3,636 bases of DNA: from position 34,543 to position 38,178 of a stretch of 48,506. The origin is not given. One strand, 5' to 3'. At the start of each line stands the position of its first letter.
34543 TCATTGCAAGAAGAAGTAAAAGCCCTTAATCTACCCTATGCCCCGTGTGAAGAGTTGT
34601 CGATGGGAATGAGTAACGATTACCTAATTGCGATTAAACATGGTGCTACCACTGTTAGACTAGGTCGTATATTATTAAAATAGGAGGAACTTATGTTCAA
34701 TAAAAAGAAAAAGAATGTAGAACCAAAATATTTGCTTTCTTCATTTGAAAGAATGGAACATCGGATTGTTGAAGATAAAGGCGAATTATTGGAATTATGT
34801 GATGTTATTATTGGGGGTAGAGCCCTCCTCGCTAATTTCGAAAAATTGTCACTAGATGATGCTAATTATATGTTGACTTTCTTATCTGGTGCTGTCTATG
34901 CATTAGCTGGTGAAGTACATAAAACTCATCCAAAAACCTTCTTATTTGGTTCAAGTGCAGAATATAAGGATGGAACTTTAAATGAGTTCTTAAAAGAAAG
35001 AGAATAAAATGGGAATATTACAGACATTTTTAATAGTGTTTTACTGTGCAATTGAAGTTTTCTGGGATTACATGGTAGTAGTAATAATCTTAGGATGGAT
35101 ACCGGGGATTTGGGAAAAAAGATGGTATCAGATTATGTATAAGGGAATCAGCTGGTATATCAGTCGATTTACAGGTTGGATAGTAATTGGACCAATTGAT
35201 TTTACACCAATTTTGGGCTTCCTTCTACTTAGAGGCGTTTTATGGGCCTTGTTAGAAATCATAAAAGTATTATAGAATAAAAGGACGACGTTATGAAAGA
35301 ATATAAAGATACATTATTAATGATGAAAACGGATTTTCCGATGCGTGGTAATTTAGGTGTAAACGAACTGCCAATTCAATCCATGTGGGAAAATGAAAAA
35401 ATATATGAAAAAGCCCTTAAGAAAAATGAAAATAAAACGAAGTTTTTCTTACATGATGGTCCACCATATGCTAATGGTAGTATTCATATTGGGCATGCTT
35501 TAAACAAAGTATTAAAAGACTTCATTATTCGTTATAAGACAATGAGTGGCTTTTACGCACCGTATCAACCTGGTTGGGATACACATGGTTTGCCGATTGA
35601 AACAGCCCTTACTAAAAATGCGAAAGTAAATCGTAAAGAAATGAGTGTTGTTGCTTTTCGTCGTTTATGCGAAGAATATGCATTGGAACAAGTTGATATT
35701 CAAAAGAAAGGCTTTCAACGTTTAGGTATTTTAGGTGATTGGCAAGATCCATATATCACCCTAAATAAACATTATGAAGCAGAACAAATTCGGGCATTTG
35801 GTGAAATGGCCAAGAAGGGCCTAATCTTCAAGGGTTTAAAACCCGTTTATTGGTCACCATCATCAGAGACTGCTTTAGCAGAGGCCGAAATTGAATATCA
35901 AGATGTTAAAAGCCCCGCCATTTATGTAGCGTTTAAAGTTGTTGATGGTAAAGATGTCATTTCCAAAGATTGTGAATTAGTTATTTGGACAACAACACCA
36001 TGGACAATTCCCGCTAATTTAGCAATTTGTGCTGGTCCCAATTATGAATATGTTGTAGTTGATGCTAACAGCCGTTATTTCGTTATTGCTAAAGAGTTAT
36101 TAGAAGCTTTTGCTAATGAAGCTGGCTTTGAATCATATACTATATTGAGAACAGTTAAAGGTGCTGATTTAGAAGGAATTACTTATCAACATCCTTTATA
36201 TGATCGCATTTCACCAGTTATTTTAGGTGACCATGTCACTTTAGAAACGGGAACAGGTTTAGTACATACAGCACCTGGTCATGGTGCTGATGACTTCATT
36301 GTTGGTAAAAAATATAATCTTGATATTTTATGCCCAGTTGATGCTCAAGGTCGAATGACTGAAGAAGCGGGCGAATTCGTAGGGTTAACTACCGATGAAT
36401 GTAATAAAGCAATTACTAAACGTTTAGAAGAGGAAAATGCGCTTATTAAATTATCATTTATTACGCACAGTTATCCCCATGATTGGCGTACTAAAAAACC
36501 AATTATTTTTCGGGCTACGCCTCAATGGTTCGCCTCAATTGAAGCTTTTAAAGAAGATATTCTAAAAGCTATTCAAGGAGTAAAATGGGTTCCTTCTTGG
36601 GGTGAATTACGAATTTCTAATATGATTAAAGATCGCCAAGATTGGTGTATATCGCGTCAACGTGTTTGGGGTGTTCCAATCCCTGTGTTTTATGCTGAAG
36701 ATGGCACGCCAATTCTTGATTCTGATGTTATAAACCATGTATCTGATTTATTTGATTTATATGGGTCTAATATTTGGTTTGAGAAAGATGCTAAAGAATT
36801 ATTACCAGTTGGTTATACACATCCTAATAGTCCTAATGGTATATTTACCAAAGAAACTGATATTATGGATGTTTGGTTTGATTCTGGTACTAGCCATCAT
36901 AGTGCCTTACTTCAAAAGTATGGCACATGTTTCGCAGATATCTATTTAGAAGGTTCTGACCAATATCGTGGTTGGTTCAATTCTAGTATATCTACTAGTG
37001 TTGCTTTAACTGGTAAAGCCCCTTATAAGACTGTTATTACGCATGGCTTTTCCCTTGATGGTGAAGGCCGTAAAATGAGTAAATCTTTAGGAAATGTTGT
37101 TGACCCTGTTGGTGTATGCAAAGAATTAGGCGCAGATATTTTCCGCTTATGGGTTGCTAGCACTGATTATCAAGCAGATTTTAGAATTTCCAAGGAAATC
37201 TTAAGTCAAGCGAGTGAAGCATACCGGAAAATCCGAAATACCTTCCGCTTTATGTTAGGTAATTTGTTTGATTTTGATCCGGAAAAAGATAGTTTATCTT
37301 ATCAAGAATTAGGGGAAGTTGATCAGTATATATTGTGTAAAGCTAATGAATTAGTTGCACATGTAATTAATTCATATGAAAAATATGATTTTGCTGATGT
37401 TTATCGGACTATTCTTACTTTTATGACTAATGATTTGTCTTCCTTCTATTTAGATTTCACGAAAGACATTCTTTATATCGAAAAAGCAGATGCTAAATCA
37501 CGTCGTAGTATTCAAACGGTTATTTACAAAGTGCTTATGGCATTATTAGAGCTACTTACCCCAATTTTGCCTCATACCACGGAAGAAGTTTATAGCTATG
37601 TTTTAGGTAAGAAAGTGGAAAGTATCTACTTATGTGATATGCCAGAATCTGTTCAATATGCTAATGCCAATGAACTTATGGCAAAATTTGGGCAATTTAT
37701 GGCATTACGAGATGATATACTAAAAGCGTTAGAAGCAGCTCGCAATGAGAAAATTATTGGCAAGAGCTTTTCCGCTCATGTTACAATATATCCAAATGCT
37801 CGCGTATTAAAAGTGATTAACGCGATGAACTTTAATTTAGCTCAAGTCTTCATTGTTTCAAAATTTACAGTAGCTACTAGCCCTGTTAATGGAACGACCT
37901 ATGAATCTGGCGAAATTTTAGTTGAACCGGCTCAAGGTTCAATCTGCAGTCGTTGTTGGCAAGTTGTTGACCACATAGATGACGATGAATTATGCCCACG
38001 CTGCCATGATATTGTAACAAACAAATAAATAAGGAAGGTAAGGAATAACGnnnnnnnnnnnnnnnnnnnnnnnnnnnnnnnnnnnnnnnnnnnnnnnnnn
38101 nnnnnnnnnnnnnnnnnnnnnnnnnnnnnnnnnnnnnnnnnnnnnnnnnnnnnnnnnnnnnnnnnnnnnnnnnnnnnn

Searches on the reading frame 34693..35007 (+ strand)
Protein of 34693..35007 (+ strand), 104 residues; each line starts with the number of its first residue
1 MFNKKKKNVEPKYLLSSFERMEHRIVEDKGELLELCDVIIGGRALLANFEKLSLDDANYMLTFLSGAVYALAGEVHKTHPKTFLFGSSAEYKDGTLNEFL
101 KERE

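Call 34: search_protein_families(library=pfam, proteins=[window:34693-35007:+], max_evalue=0.001)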
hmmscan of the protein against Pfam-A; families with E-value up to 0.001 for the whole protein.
window:34693-35007:+ (104 aa): 1 family
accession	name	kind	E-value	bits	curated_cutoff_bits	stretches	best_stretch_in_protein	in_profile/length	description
PF04472.17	SepF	-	4.8e-09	36.8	27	1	31-85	11-65/72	Cell division protein SepF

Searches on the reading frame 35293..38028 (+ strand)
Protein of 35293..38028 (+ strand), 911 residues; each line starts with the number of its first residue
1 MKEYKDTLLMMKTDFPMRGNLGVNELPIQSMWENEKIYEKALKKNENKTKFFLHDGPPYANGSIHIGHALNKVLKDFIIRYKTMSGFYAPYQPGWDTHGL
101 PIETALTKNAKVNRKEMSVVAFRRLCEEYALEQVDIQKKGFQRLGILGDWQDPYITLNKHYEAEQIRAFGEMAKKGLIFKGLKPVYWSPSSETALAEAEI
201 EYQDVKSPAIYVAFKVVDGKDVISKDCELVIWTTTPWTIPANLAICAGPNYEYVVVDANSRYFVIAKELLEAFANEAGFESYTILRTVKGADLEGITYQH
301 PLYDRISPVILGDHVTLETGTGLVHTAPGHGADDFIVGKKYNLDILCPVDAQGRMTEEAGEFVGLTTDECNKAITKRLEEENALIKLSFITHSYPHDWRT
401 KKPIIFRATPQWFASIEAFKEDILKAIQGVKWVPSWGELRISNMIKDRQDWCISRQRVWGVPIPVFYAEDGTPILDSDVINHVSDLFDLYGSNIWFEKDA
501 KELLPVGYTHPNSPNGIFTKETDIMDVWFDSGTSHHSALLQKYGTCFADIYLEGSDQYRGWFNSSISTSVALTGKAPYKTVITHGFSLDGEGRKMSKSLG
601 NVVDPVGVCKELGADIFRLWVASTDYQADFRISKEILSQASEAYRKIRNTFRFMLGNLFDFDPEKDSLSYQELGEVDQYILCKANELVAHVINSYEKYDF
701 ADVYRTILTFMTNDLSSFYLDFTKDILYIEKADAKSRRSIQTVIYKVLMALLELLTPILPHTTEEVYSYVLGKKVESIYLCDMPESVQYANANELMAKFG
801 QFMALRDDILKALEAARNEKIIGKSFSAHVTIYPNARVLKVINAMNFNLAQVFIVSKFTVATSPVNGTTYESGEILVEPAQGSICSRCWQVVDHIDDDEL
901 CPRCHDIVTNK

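Call 34: search_protein_families(library=pfam, proteins=[window:35293-38028:+], max_evalue=0.001)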
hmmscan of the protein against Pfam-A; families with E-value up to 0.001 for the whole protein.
window:35293-38028:+ (911 aa): 5 families
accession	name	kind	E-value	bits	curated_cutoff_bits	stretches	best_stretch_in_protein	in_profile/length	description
PF00133.28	tRNA-synt_1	-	2.2e-144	481.7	22.7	1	28-633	2-414/414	tRNA synthetases class I (I, L, M and V)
PF08264.19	Anticodon_1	-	6.6e-34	117.4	25.1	1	677-831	1-147/148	Anticodon-binding domain of tRNA ligase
PF09334.17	tRNA-synt_1g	-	1.6e-22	80.3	20.1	1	58-201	8-136/391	tRNA synthetases class I (M)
PF01406.26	tRNA-synt_1e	-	2.8e-07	30.6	27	1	545-641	205-300/301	tRNA synthetases class I (C) catalytic domain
PF13603.12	tRNA-synt_1_2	-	1.5e-05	25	25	1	268-353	60-144/185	Leucyl-tRNA synthetase, editing domain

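Call 63: find_homologous_proteins(query=window:35293-38028:+, max_evalue=1e-100)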
Query window:35293-38028:+ (911 aa): 8000 proteins with E <= 1e-100 among 8000 candidates; the best 120 are listed.
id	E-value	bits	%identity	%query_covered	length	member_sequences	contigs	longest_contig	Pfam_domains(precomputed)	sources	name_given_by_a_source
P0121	0.0e+0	2128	100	100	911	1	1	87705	PF09334.18,PF01406.26,PF08264.20,PF13603.13,PF00133.29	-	-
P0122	0.0e+0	1668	76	100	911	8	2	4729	PF09334.18,PF01406.26,PF08264.20,PF00133.29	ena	-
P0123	0.0e+0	1636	75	100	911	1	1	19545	PF09334.18,PF01406.26,PF08264.20,PF00133.29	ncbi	-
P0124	0.0e+0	1614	74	100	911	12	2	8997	PF09334.18,PF01406.26,PF08264.20,PF13603.13,PF00133.29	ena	-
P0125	0.0e+0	1604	74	100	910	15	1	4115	PF09334.18,PF01406.26,PF08264.20,PF00133.29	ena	-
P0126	0.0e+0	1603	74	100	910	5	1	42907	PF09334.18,PF01406.26,PF08264.20,PF00133.29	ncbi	-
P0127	0.0e+0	1602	74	100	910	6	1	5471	PF09334.18,PF01406.26,PF08264.20,PF00133.29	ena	-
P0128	0.0e+0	1601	73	100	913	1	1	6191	PF09334.18,PF01406.26,PF08264.20,PF13603.13,PF00133.29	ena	-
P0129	0.0e+0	1600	74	100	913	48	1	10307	PF09334.18,PF01406.26,PF08264.20,PF13603.13,PF00133.29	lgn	-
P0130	0.0e+0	1582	72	100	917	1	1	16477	PF09334.18,PF01406.26,PF08264.20,PF00133.29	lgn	-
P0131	0.0e+0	1581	72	100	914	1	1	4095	PF09334.18,PF01406.26,PF08264.20,PF00133.29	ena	-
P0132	0.0e+0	1579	73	100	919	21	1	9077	PF09334.18,PF01406.26,PF08264.20,PF01921.25,PF00133.29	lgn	-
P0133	0.0e+0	1577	73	100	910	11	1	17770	PF09334.18,PF01406.26,PF08264.20,PF13603.13,PF00133.29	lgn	-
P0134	0.0e+0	1576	72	100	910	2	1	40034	PF09334.18,PF01406.26,PF08264.20,PF00133.29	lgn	-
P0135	0.0e+0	1572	72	100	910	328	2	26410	PF09334.18,PF01406.26,PF08264.20,PF00133.29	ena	-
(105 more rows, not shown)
